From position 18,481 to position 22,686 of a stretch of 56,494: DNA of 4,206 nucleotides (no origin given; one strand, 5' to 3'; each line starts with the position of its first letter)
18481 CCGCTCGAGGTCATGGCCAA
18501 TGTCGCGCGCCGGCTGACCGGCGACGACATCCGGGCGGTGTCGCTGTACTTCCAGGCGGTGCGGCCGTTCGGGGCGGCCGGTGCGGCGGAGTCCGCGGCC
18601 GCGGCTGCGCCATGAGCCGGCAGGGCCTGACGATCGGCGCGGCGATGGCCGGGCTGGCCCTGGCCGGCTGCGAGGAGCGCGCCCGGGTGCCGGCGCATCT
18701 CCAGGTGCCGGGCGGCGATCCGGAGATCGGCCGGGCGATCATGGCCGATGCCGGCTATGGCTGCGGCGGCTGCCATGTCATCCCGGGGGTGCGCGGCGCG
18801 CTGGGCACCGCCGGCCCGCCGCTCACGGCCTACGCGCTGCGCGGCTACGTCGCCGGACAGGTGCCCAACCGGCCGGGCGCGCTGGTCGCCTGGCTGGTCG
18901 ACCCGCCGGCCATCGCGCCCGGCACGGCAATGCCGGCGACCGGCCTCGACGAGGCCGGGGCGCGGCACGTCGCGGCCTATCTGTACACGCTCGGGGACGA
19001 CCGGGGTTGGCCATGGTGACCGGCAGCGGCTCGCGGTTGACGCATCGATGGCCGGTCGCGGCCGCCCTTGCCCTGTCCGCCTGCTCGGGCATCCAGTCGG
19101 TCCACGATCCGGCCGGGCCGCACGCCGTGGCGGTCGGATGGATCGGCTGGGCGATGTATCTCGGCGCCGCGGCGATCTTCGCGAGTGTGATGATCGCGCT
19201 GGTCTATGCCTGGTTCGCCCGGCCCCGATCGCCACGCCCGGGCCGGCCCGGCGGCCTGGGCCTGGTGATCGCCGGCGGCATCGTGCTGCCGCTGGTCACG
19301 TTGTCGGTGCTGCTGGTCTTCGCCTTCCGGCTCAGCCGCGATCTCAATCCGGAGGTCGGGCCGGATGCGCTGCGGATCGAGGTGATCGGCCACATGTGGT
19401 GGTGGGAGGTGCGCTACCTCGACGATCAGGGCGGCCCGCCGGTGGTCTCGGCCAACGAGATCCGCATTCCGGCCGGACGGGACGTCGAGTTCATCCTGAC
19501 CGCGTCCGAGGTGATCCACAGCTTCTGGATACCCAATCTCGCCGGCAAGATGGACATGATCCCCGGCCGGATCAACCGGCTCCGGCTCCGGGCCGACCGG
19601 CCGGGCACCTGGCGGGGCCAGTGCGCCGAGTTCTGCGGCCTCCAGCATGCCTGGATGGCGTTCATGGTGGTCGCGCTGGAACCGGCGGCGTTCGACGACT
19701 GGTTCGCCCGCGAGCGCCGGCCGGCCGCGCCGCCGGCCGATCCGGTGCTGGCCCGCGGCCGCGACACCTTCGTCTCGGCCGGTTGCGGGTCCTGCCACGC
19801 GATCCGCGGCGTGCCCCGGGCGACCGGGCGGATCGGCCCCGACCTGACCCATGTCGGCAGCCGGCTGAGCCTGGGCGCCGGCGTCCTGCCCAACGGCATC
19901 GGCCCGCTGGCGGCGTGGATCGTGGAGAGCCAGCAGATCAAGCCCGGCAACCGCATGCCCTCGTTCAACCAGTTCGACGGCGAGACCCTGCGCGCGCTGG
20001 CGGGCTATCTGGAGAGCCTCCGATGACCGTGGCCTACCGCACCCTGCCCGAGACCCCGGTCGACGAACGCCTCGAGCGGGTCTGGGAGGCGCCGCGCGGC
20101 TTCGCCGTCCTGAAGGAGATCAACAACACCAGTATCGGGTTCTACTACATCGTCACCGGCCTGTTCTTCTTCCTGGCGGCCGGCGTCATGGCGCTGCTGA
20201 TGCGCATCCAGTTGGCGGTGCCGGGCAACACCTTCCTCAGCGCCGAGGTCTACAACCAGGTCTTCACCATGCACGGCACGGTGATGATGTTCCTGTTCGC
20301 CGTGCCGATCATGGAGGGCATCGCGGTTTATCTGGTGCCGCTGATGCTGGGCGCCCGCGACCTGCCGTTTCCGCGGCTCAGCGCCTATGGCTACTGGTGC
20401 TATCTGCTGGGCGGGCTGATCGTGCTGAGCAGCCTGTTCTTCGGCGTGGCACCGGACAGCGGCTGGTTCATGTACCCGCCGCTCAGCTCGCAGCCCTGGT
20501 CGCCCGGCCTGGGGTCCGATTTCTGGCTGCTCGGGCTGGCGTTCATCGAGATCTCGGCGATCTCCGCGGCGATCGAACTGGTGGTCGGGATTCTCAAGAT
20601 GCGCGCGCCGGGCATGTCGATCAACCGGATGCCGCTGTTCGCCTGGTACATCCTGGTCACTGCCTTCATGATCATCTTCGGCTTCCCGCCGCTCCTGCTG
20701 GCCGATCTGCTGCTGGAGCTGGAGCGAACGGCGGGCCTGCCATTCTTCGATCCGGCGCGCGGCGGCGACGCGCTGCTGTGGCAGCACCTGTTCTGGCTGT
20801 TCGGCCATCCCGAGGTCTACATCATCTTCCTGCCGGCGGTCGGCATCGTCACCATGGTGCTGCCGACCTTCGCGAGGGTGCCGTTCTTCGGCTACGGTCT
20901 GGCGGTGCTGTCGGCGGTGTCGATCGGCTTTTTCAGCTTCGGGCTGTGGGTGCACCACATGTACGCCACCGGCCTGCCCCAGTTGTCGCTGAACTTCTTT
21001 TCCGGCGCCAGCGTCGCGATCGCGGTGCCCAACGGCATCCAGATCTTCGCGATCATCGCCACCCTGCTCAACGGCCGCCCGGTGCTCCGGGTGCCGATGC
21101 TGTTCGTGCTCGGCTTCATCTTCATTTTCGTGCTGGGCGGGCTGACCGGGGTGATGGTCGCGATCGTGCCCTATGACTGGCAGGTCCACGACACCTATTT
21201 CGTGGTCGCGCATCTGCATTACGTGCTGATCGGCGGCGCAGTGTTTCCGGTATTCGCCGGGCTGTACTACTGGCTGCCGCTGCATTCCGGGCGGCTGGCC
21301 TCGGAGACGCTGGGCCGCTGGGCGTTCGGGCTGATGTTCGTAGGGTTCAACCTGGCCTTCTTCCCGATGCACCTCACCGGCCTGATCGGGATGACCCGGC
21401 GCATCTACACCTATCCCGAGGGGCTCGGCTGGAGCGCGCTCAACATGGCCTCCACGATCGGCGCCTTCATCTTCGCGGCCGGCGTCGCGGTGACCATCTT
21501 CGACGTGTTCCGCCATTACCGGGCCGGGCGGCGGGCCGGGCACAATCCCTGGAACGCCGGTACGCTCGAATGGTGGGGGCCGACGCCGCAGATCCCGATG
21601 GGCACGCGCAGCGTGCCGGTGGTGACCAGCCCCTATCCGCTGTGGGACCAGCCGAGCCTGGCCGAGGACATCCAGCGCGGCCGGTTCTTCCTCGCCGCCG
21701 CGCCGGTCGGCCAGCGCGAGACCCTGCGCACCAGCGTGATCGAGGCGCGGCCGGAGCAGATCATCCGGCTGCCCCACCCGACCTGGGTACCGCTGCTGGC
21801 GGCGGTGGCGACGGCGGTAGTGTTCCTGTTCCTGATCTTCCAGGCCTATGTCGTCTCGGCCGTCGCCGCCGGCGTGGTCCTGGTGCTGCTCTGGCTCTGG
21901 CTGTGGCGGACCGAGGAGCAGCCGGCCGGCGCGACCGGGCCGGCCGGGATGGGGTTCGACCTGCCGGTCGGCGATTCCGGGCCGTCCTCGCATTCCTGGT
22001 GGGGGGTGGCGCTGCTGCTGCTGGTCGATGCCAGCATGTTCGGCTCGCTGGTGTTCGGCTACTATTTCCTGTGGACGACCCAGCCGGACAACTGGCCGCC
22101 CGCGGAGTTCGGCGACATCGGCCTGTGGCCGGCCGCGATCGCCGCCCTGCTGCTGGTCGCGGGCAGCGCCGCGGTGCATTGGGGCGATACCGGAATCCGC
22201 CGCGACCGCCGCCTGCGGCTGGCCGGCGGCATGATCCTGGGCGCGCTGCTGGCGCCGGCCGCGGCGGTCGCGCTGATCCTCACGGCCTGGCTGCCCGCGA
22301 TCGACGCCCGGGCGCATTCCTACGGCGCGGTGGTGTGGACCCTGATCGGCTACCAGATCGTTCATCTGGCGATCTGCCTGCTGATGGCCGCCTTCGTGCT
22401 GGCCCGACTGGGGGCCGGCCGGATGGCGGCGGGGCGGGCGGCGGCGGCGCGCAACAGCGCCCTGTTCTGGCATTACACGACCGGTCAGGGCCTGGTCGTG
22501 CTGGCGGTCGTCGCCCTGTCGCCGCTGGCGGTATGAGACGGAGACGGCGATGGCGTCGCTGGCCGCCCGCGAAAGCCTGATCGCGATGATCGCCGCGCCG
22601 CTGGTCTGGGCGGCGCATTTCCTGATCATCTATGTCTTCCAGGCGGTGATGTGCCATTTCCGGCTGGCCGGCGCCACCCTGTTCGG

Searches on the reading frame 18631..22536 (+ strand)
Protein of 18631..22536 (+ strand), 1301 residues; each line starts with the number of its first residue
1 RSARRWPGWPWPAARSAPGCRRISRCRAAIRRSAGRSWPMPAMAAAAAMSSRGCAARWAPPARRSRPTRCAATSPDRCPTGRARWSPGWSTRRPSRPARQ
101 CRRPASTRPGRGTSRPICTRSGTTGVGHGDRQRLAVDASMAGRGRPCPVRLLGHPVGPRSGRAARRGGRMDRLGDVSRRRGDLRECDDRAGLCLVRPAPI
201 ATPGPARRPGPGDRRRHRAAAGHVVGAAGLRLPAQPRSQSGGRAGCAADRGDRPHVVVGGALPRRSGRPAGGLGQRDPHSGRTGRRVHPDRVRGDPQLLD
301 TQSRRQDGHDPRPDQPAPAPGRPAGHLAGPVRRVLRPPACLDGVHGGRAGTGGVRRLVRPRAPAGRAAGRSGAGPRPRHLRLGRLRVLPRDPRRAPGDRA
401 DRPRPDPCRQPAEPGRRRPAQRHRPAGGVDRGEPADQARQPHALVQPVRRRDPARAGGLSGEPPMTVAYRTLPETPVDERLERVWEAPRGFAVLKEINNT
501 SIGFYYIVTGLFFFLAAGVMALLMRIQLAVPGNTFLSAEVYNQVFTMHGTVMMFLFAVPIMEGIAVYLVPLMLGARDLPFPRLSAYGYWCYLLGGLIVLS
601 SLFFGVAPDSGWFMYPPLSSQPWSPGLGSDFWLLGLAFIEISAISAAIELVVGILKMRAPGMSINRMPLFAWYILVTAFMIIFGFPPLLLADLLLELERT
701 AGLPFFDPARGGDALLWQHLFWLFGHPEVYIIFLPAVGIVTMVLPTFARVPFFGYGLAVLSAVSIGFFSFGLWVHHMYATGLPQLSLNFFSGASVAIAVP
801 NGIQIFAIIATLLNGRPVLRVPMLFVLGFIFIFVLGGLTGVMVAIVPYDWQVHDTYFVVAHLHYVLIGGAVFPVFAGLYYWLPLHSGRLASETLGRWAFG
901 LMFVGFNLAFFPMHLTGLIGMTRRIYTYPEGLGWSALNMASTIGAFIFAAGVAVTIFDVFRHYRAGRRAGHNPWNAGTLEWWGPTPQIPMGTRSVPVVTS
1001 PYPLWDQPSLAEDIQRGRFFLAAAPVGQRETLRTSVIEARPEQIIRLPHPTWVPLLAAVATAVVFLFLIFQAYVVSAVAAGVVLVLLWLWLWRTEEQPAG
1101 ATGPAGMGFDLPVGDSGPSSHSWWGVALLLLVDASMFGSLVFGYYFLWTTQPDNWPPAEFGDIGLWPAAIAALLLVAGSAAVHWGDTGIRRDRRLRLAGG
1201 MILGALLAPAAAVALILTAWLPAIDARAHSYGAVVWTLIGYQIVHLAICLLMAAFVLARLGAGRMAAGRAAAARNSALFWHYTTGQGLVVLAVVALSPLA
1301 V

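Call 6: search_protein_families(library=pfam, proteins=[window:18631-22536:+], max_evalue=0.001)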
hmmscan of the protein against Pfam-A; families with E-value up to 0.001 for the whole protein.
window:18631-22536:+ (1301 aa): 1 family
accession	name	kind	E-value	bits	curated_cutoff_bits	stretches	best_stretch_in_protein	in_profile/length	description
PF00115.25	COX1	-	6.6e-146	487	34.8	1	502-947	2-436/436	Cytochrome C and Quinol oxidase polypeptide I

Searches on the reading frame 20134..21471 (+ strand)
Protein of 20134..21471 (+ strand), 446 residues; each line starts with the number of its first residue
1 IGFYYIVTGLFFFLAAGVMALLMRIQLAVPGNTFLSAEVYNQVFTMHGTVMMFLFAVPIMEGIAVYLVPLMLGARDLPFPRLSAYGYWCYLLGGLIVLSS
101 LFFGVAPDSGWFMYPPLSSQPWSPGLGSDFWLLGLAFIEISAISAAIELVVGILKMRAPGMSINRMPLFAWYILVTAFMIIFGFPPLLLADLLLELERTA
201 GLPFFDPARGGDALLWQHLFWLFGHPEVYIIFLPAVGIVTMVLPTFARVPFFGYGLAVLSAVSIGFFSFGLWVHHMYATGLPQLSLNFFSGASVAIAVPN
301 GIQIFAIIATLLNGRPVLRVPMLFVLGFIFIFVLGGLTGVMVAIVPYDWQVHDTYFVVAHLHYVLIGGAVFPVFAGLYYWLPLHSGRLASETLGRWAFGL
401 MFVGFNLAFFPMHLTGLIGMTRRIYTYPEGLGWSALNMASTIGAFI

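Call 68: find_homologous_proteins(query=window:20134-21471:+, max_evalue=1e-100)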
Query window:20134-21471:+ (446 aa): 7840 proteins with E <= 1e-100 among 8000 candidates; the best 120 are listed.
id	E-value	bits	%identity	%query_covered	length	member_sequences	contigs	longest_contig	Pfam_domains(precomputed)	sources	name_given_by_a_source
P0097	1.7e-212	725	72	100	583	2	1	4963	PF00115.26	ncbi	ncbi:MAG: cytochrome c oxidase subunit I, partial [Longimicrobiaceae bacterium]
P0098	1.4e-208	712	71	100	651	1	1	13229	PF00115.26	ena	-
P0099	7.0e-208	710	70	100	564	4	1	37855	PF00115.26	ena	-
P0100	2.4e-206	704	71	100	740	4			PF00115.26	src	-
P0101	9.7e-206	702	70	100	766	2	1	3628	PF00115.26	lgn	-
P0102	3.0e-203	694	68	100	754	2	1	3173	PF00115.26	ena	-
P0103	9.5e-201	686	69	100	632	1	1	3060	PF00115.26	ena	-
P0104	1.8e-200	685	67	100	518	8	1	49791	PF00115.26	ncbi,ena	-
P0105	1.9e-199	682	67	100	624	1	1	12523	PF00115.26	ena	-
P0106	2.6e-199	681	68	100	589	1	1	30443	PF00115.26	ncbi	ncbi:MAG: cytochrome c oxidase subunit I, partial [Gemmatimonadaceae bacterium]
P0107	3.6e-199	681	67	100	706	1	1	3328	PF00115.26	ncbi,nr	ncbi:MAG: cytochrome c oxidase subunit I, partial [Candidatus Competibacteraceae bacterium]|nr:cytoc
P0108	1.1e-198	679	68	98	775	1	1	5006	PF00115.26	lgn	-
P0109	1.5e-198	679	67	100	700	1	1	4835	PF00115.26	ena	-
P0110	8.2e-198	676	66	100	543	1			PF00115.26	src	-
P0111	2.3e-197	675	68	100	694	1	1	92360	PF00115.26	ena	-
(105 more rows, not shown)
